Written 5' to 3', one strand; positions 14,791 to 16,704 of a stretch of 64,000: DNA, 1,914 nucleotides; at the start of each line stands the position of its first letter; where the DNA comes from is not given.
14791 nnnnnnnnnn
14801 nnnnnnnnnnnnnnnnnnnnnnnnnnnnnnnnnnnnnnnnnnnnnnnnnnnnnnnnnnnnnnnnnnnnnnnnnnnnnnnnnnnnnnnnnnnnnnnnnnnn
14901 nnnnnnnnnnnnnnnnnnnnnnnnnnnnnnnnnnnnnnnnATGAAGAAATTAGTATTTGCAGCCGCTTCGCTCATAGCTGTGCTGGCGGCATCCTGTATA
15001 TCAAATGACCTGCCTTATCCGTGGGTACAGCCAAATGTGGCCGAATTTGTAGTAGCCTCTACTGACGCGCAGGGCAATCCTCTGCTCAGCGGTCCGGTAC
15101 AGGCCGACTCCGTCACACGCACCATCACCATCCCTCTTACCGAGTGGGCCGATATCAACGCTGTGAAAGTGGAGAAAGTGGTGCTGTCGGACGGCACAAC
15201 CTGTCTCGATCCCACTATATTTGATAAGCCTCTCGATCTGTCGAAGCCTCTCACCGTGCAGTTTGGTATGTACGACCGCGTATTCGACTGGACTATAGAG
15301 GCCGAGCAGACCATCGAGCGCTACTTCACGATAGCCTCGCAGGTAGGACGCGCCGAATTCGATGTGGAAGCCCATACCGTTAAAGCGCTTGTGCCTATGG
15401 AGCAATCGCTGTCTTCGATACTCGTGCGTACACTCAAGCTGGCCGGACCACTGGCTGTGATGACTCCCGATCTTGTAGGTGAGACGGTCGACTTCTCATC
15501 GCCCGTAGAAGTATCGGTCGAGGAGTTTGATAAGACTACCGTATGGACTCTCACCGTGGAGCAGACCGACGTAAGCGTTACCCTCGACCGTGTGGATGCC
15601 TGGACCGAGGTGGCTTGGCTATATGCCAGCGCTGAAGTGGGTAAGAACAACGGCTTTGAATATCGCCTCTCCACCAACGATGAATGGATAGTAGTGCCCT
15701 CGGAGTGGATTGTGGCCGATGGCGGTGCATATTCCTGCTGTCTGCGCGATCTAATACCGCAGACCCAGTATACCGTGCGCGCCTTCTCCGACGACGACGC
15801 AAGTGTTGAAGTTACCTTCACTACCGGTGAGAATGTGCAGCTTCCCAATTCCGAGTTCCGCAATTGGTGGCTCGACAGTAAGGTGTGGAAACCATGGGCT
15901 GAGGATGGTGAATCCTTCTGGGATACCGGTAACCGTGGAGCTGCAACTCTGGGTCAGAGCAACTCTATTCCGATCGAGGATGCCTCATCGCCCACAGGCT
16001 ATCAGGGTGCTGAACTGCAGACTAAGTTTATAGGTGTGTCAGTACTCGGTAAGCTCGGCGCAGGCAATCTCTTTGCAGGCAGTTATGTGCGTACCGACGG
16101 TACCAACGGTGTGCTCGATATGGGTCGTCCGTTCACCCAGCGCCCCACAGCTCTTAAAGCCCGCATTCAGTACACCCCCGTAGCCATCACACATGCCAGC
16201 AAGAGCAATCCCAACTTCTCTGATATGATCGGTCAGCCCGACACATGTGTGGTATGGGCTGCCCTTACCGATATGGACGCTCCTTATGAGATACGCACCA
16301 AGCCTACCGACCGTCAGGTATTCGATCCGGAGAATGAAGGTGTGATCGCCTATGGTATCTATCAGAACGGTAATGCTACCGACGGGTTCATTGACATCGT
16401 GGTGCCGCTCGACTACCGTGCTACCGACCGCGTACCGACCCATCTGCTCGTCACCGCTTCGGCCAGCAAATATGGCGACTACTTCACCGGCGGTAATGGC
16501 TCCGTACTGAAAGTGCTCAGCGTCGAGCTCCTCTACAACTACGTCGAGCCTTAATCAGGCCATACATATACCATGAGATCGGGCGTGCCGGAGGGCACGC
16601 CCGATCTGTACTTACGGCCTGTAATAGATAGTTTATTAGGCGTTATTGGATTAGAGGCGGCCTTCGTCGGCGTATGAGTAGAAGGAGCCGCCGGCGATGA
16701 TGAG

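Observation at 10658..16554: Candidate uncharacterised outer-membrane system: PCMD lipoprotein, two small beta-barrels, PCMD lipoprotein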

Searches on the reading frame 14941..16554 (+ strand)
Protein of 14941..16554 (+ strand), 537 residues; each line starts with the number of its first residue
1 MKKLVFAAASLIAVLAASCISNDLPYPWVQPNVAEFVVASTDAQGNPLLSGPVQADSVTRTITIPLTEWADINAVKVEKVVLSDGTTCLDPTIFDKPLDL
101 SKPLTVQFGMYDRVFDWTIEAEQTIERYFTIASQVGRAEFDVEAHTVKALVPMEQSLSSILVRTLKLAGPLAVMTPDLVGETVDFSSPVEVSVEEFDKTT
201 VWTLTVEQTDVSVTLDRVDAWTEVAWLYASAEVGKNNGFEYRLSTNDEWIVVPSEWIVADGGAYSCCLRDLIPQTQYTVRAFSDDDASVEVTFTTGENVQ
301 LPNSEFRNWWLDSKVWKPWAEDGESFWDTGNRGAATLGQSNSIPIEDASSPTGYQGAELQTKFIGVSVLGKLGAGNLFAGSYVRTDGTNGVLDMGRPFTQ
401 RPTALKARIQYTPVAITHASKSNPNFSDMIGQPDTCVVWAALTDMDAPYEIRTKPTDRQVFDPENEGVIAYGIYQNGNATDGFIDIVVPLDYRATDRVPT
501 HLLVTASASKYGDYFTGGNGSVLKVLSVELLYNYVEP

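Call 3: search_protein_families(library=pfam, proteins=[window:14941-16554:+], max_evalue=0.01)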
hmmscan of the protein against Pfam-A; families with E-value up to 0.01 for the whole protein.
window:14941-16554:+ (537 aa): 1 family
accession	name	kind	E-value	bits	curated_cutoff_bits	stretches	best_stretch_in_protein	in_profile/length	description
PF13201.12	PCMD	-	3.6e-33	115.7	28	1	306-530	2-233/234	Putative carbohydrate metabolism domain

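Call 4: search_protein_families(library=ncbifam, proteins=[window:14941-16554:+], max_evalue=0.01)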
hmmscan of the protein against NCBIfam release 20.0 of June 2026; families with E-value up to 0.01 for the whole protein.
window:14941-16554:+ (537 aa): 0 families

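Call 17: search_solved_structures(query=window:14941-16554:+, max_evalue=1)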
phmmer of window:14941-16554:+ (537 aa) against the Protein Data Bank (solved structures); distinct sequences matched with E-value up to 1: 2.
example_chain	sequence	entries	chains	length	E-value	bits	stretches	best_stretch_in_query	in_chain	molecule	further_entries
3hbz_A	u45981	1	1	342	0.038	16.4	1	326-533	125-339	putative glycoside hydrolase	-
3s30_A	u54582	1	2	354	0.28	13.5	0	326-531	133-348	Hypothetical glycoside hydrolase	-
